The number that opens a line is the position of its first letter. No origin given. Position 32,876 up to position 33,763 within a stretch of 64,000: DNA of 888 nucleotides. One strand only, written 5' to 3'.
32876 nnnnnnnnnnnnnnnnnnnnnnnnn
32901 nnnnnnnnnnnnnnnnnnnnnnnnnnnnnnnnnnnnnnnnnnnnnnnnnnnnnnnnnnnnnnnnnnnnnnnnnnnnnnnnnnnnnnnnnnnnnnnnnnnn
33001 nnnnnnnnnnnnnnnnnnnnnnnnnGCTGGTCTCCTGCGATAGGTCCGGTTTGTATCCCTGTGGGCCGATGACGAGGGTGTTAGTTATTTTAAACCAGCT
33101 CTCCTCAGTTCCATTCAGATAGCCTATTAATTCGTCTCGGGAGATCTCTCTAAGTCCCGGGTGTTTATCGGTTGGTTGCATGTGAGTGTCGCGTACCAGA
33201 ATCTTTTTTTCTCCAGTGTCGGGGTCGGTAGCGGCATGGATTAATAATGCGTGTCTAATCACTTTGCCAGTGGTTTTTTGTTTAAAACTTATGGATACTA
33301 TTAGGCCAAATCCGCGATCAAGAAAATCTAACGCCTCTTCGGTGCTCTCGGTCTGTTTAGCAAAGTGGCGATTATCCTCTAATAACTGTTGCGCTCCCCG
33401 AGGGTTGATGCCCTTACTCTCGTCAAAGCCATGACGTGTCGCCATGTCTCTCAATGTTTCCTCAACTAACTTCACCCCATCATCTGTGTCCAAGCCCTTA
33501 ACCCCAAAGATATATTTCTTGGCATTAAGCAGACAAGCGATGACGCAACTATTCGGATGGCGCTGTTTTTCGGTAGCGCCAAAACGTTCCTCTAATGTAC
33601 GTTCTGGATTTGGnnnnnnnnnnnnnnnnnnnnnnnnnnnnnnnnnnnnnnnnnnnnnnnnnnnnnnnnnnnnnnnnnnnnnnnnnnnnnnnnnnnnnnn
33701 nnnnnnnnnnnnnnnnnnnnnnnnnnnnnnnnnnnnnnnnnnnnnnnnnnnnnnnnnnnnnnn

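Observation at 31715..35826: Orphan two-gene operon encoding two large soluble proteins: a DHH-like phosphoesterase candidate plus a C39/papain-like protease candidate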

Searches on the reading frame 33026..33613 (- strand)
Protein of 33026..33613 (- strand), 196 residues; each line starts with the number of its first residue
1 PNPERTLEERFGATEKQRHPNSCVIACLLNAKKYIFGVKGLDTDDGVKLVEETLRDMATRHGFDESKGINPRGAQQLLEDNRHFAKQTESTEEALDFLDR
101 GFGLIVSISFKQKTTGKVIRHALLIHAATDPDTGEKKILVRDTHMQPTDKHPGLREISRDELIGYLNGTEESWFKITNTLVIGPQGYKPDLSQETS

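Call 22: find_homologous_proteins(query=window:33026-33613:-, max_evalue=10)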
Query seq(196 aa): 72 candidates shared short words with the query, none scored E <= 10.

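Call 73: search_solved_structures(query=A4, max_evalue=10, show_alignments=2)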
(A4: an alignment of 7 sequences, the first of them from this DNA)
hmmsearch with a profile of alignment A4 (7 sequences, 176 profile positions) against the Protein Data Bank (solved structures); distinct sequences matched with E-value up to 10: 11.
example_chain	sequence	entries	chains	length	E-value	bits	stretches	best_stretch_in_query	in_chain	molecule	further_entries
4zv1_A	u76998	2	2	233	0.005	19.7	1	61-115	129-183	AncQR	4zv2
7bqe_A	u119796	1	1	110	0.033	17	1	64-153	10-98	NF3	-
4s0f_A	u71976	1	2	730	0.062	16.1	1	12-112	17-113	ABC-type bacteriocin transporter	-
4ry2_A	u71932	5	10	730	0.063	16.1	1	12-112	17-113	ABC-type bacteriocin transporter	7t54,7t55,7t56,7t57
8vp3_A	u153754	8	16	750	0.067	16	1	12-112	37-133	ABC-type bacteriocin transporter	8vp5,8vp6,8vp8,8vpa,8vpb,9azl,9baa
3i9s_A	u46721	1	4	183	0.16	14.8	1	21-75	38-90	Integron cassette protein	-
7n87_A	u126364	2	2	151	0.18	14.6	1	21-112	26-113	ABC-type bacteriocin transporter | Peptidase C39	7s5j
4prs_A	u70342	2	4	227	1.1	12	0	62-163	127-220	ABC-type transporter, periplasmic subunit family 3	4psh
5cnl_A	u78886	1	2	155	1.6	11.5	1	20-78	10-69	IcmL-like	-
1q31_A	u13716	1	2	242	1.6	11.5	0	65-97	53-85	Nuclear inclusion protein A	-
1lvb_A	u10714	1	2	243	1.7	11.5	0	65-97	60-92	CATALYTIC DOMAIN OF THE NUCLEAR INCLUSION PROTEIN A (NIA)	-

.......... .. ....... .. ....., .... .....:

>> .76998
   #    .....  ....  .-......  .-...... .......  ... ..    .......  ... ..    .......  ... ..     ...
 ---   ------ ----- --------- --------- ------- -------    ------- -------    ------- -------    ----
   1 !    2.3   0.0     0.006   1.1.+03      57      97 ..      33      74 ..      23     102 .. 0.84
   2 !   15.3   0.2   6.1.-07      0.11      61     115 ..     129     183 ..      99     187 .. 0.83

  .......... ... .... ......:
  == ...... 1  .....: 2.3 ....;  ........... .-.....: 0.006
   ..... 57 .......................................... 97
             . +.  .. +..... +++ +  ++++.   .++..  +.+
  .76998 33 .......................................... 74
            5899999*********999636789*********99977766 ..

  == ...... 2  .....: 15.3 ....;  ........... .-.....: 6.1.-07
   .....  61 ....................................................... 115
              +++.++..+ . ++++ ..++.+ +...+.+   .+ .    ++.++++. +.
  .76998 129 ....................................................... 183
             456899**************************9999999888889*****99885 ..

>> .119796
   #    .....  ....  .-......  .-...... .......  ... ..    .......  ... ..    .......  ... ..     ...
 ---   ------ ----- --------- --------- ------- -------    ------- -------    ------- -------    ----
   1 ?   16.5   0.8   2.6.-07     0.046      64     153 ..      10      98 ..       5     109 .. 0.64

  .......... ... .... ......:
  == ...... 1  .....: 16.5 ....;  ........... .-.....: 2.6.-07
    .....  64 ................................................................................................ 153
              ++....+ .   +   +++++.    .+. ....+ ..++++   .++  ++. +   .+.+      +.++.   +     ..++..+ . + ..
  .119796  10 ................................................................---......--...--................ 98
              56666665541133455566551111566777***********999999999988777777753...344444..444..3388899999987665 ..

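Call 81: search_protein_families(library=pfam, alignment_id=A4, max_evalue=1)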
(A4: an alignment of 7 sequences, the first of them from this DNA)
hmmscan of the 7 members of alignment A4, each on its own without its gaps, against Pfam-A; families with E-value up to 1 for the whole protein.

A. member 1, seq(189 aa): 1 family
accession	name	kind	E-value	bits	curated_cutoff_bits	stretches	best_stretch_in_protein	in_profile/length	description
PF13529.12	Peptidase_C39_2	-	0.0012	19.8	24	1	12-139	7-142/143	Peptidase_C39 like family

B. families by the number of members that match (of 7 scanned): 8 families
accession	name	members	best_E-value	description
PF13529.12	Peptidase_C39_2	3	0.00033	Peptidase_C39 like family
PF03412.21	Peptidase_C39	3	0.001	Peptidase C39 family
PF02080.26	TrkA_C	1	0.052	TrkA-C domain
PF00405.22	Transferrin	1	0.061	Transferrin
PF11372.14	DUF3173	1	0.064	Domain of unknown function (DUF3173)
PF19405.4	DUF5978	1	0.071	Family of unknown function (DUF5978)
PF22691.2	Thiolase_C_1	1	0.21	Thiolase C-terminal domain-like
PF20158.4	Cas5fv_helical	1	0.22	Cas5fv helical domain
